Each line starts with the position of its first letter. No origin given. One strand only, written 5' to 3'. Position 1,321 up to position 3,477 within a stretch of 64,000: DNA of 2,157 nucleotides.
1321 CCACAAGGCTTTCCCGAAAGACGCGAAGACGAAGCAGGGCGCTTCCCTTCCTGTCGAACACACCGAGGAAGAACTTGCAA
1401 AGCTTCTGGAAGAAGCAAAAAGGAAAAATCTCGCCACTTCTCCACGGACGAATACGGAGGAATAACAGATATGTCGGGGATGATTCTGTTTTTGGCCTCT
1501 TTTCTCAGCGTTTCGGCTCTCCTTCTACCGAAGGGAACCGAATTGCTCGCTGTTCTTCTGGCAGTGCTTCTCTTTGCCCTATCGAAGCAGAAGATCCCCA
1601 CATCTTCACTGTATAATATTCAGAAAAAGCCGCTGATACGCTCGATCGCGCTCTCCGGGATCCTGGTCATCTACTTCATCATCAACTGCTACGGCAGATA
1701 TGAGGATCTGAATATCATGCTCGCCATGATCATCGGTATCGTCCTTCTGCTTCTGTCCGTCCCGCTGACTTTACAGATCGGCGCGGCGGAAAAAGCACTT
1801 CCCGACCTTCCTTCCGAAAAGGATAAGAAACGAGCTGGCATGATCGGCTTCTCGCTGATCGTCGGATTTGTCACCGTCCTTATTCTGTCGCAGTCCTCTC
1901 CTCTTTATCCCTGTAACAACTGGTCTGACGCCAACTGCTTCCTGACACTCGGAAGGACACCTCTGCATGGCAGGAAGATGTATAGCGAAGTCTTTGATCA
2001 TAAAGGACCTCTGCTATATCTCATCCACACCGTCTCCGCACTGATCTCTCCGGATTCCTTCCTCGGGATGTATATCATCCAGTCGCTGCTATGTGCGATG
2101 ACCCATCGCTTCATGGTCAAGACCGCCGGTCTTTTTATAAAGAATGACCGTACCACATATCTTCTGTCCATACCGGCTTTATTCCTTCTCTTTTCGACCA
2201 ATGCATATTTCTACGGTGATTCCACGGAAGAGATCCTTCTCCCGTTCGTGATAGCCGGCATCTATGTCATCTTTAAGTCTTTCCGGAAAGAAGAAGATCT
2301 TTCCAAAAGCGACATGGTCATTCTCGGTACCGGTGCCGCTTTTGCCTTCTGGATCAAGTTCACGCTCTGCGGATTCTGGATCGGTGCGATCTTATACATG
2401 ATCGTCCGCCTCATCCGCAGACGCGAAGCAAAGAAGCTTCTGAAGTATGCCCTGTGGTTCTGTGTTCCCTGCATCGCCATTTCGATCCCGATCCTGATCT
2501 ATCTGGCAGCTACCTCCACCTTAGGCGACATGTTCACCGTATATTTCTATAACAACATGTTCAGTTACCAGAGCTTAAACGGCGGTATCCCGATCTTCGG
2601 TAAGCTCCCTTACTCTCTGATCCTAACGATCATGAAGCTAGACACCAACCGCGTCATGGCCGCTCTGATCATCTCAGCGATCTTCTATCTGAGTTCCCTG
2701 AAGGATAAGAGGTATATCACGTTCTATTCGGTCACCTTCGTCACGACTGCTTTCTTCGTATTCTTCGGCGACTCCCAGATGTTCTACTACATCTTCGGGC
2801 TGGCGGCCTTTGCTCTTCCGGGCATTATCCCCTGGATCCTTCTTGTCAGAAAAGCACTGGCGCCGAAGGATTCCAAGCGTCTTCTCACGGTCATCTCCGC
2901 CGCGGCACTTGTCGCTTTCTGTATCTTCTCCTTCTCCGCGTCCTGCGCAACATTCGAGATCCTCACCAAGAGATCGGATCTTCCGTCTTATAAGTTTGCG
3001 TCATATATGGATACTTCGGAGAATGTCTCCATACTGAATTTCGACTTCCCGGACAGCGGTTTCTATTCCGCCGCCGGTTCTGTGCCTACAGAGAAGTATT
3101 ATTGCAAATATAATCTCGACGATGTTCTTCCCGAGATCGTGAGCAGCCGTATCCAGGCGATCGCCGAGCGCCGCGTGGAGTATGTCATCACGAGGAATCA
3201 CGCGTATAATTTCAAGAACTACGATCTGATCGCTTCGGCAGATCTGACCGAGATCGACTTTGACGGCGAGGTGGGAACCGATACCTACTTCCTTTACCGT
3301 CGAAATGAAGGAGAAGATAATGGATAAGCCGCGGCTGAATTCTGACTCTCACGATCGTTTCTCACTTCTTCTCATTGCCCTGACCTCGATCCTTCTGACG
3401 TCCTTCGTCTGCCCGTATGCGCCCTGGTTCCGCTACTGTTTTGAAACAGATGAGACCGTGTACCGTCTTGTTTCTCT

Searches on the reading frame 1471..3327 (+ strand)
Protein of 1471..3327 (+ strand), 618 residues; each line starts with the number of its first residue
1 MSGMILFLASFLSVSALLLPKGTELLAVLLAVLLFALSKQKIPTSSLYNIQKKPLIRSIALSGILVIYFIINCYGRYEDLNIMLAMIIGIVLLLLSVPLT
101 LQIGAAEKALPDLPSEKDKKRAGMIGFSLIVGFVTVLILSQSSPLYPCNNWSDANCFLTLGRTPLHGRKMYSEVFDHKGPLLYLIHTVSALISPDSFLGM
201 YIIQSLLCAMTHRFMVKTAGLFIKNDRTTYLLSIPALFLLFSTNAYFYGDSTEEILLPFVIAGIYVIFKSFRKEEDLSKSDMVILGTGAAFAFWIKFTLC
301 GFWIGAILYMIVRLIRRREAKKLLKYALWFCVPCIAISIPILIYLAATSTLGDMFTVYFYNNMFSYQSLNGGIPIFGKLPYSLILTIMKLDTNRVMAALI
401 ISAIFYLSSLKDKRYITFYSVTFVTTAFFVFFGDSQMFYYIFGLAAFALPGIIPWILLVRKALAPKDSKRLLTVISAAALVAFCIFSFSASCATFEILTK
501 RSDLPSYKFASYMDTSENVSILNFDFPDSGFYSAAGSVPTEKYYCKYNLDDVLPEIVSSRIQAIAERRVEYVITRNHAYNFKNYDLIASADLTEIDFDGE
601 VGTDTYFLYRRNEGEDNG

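Call 98: find_encoding_contigs(protein=window:1471-3327:+, flank=10000, max_places=2)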
Protein window:1471-3327:+ (618 aa): 2 contigs read that carry it; 2 places shown.
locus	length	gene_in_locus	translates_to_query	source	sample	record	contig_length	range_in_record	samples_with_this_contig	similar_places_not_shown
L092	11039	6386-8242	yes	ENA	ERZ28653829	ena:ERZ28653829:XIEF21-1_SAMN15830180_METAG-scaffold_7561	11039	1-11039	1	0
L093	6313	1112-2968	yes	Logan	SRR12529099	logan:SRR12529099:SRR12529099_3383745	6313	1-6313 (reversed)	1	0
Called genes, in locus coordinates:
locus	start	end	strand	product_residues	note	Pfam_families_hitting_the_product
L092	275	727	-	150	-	PF09148:DUF1934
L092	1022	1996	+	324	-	PF00849:PseudoU_synth_2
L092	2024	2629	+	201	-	PF00160:Pro_isomerase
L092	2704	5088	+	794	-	PF04023:FeoA, PF00009:GTP_EFTU (faint), PF01926:MMR_HSR1, PF02421:FeoB_N, PF17910:FeoB_Cyto, PF07670:Gate, PF07664:FeoB_C, PF07670:Gate, +1 more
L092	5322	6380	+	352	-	PF00165:HTH_AraC (faint), PF12833:HTH_18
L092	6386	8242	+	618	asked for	PF13231:PMT_2 (weak)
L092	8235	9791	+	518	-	PF13231:PMT_2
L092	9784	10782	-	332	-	PF13490:zf-HC2, PF16107:DUF4825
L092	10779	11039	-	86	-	?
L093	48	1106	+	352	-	PF00165:HTH_AraC (faint), PF12833:HTH_18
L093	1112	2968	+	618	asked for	PF13231:PMT_2 (weak)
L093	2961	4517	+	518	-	PF13231:PMT_2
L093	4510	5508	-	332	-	PF13490:zf-HC2, PF16107:DUF4825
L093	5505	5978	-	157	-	PF04542:Sigma70_r2, PF08281:Sigma70_r4_2 (weak)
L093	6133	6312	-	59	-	?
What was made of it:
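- Tried and rejected: Extending past the left end of the window found FeoB, a peptidyl-prolyl isomerase (Pfam Pro_isomerase) and a pseudouridine synthase, and no maturation genes (call 98).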
